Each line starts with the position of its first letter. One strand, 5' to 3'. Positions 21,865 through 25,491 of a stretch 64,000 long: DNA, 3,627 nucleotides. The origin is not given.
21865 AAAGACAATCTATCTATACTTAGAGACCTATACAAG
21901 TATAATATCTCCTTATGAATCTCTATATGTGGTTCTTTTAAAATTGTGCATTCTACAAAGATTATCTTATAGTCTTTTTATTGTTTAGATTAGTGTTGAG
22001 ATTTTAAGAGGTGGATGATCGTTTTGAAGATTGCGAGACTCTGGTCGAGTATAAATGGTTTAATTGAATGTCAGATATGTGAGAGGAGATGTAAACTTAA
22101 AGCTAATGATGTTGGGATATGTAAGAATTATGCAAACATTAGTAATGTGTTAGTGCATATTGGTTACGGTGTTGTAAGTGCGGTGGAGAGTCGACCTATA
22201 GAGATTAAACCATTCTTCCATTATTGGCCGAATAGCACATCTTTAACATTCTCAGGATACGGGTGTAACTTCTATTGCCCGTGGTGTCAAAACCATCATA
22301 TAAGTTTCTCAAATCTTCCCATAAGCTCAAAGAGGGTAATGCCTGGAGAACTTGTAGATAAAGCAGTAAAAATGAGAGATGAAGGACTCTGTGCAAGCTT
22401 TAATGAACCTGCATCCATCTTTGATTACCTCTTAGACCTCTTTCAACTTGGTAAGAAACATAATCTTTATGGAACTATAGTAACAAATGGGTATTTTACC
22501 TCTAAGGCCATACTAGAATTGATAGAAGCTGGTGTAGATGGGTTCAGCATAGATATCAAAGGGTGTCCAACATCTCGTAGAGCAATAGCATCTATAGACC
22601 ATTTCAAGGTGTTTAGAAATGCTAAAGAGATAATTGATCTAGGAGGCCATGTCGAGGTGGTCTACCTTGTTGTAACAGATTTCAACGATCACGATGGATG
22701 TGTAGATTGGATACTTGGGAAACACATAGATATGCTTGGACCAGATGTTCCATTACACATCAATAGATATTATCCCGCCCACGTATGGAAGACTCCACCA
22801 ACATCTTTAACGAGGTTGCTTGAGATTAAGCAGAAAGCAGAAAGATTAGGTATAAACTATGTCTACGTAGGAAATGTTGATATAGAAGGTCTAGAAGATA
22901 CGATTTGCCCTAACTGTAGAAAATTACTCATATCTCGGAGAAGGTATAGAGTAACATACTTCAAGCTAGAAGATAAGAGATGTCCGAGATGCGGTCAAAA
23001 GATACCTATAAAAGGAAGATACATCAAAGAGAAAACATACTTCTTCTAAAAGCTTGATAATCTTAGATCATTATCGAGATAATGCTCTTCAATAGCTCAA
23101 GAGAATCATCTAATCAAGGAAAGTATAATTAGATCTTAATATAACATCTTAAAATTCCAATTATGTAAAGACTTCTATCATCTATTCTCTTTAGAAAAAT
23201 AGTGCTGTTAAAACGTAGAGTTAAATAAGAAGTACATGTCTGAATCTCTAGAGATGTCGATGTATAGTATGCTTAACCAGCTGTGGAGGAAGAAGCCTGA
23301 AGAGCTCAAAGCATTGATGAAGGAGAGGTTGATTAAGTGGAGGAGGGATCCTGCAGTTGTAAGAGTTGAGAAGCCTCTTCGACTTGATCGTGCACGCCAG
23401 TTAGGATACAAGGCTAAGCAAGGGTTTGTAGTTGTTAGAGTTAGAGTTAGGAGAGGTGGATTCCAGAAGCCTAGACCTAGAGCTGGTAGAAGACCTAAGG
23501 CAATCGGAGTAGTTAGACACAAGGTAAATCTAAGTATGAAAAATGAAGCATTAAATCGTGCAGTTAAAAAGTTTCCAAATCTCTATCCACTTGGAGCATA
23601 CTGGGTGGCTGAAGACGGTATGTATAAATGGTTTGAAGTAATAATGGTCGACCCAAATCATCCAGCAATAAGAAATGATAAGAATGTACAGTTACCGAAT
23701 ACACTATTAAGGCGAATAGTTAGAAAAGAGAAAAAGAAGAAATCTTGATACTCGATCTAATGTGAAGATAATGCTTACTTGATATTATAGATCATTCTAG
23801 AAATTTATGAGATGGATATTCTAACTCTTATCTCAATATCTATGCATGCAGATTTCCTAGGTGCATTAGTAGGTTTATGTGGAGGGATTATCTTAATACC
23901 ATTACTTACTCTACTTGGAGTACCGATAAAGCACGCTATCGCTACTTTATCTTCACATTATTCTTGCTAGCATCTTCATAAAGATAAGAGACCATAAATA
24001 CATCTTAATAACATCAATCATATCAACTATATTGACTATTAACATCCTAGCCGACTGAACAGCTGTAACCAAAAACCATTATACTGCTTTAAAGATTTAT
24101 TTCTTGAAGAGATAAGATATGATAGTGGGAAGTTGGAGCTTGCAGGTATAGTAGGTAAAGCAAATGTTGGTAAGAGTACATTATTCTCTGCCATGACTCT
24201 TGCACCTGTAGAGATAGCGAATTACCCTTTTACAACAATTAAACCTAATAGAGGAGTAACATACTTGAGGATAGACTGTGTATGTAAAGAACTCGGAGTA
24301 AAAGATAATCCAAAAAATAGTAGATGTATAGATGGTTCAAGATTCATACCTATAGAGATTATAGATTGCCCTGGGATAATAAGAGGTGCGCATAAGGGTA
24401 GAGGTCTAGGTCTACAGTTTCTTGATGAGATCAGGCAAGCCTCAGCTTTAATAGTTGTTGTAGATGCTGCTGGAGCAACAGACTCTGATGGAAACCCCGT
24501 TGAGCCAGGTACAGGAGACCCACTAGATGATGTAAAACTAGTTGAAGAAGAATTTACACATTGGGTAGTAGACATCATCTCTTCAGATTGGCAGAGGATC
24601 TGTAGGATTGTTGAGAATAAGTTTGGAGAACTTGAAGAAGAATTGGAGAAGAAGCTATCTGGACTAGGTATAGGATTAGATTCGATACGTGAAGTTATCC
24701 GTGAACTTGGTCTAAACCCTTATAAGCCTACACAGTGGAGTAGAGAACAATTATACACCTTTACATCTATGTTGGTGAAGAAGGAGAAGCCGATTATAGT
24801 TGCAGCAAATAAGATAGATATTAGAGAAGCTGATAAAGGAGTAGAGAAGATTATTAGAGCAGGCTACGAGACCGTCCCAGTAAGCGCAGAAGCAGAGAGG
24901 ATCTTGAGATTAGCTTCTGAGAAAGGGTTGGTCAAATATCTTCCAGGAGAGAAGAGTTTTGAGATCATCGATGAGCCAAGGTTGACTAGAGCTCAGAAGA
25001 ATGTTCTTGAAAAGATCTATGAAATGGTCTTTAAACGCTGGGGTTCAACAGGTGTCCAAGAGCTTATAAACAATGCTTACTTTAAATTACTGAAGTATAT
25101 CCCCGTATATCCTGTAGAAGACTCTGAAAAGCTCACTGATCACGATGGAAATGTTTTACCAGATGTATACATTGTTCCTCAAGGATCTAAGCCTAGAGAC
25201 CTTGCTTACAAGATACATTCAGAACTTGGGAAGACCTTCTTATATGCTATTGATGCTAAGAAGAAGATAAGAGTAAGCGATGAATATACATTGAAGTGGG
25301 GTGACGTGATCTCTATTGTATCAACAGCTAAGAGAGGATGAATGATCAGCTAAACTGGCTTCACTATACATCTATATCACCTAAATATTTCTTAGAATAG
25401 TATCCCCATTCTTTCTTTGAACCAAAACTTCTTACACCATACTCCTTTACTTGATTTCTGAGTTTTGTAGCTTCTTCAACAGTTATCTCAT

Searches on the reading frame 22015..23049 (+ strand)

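Call 74: search_protein_families(library=pfam, proteins=[window:22015-23049:+], max_evalue=0.0001)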
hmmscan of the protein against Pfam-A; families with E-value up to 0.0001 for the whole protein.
window:22015-23049:+ (344 aa): 1 family
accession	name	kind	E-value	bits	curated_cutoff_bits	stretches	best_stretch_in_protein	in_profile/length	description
PF04055.27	Radical_SAM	-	1.2e-13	52.1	29.5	1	81-227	4-158/166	Radical SAM superfamily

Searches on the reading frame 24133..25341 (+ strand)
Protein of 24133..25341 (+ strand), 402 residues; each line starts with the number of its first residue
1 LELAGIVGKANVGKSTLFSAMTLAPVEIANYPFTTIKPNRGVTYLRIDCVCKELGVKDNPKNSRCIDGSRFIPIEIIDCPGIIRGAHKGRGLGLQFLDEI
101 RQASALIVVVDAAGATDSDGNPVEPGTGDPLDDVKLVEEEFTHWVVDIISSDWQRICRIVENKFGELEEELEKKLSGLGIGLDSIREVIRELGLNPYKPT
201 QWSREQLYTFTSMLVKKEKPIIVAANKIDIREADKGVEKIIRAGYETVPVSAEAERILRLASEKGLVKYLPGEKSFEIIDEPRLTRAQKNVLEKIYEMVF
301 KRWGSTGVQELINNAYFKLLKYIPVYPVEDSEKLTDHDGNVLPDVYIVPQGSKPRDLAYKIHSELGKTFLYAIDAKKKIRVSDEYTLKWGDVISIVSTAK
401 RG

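Call 74: search_protein_families(library=pfam, proteins=[window:24133-25341:+], max_evalue=0.0001)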
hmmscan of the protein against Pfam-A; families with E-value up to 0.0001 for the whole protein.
window:24133-25341:+ (402 aa): 4 families
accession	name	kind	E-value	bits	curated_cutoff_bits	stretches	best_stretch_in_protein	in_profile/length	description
PF08438.16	YGR210-like_G4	-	1.4e-35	122.4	24.7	1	224-330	1-108/108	Obg-like GTPase YGR210-like, G4 motif-containing domain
PF01926.29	MMR_HSR1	-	8.7e-19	68.1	21.9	1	5-116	3-90/113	50S ribosome-binding GTPase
PF02824.27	TGS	-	3.6e-12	46.6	22.2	1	341-396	4-59/60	TGS domain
PF02421.24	FeoB_N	-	1.7e-07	31.3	27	1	6-43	5-42/156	Ferrous iron transport protein B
